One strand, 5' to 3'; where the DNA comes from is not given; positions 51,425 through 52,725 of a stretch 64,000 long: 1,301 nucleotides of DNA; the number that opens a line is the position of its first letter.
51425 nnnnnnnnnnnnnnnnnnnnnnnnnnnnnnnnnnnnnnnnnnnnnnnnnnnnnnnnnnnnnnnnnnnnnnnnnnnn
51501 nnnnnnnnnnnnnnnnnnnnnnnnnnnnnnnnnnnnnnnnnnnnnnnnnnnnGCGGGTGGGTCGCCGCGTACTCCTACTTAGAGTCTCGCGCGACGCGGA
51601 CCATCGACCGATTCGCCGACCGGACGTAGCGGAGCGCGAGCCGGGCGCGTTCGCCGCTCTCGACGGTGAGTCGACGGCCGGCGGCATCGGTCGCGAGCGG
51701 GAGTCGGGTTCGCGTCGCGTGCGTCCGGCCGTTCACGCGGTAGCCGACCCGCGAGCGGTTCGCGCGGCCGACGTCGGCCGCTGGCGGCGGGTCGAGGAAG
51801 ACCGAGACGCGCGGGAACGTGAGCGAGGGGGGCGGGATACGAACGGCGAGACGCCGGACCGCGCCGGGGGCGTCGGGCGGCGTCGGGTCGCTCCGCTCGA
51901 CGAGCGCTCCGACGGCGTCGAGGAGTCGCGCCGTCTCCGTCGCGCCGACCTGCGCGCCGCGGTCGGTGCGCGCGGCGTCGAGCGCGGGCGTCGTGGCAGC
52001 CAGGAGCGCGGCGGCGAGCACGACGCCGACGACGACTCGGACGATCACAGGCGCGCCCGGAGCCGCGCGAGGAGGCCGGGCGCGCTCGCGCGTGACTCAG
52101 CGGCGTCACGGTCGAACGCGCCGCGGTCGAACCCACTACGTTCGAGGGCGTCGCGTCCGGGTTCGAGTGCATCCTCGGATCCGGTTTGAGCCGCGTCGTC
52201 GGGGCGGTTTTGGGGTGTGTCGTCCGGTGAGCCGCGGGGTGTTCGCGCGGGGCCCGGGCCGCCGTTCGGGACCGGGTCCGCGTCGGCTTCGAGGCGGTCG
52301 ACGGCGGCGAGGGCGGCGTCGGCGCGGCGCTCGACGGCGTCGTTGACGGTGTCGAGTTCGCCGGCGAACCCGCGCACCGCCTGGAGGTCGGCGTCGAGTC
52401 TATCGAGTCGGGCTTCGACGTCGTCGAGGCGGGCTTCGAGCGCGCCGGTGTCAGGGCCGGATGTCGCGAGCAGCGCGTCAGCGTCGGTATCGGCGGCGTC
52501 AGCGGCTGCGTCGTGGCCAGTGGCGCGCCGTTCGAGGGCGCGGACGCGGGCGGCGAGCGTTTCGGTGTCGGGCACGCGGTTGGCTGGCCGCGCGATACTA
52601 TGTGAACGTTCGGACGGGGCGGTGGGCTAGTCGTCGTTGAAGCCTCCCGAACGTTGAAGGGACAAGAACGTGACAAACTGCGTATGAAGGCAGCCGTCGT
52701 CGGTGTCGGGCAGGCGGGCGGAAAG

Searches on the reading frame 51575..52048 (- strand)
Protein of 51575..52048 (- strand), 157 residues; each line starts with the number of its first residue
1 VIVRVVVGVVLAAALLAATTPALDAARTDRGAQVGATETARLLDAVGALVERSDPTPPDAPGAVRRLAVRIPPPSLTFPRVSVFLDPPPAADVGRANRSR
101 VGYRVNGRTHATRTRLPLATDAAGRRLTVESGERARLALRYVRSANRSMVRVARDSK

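Call 6: search_protein_families(library=pfam, proteins=[window:51575-52048:-], max_evalue=0.01)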
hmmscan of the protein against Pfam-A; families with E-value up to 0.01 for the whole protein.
window:51575-52048:- (157 aa): 1 family
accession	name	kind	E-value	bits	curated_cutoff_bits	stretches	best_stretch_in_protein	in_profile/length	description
PF23993.1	DUF7311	-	1.2e-31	110.7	27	1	2-152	1-149/150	Domain of unknown function (DUF7311)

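Call 7: search_protein_families(library=ncbifam, proteins=[window:51575-52048:-], max_evalue=0.01)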
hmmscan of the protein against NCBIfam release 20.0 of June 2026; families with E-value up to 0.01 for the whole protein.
window:51575-52048:- (157 aa): 0 families

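Call 24: search_protein_families(library=pfam, proteins=[window:51575-52048:-], max_evalue=10)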
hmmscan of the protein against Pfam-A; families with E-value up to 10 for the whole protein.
window:51575-52048:- (157 aa): 2 families
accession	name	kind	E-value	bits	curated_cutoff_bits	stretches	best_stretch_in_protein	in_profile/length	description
PF23993.1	DUF7311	-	1.2e-31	110.7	27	1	2-152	1-149/150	Domain of unknown function (DUF7311)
PF23928.1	DUF7266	-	2.5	8.2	27.6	1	7-72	10-78/145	Family of unknown function (DUF7266)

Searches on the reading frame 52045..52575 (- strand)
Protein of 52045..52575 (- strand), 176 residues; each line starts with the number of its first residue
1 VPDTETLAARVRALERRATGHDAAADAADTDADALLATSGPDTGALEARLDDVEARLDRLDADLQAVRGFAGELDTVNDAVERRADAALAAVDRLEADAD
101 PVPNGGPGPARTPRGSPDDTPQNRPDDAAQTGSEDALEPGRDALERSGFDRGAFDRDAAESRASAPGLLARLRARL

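Call 6: search_protein_families(library=pfam, proteins=[window:52045-52575:-], max_evalue=0.01)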
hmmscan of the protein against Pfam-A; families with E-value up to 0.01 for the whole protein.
window:52045-52575:- (176 aa): 2 families
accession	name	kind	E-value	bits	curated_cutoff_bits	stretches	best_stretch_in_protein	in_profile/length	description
PF23991.1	DUF7310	-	7.1e-21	74.9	40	1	7-94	1-83/83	Coiled-coil region of unknown function (DUF7310)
PF19220.6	Rod_CreS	-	0.0024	17.4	100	1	5-98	163-256/359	Crescentin, rod domain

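Call 7: search_protein_families(library=ncbifam, proteins=[window:52045-52575:-], max_evalue=0.01)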
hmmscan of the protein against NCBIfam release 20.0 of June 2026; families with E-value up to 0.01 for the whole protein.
window:52045-52575:- (176 aa): 1 family
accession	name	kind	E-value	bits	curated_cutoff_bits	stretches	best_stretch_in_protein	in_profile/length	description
NF046048.1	NlpC_P60_DIP1281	equivalog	0.0079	15.1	517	1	9-129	167-285/587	DIP1281 family NlpC/P60 protein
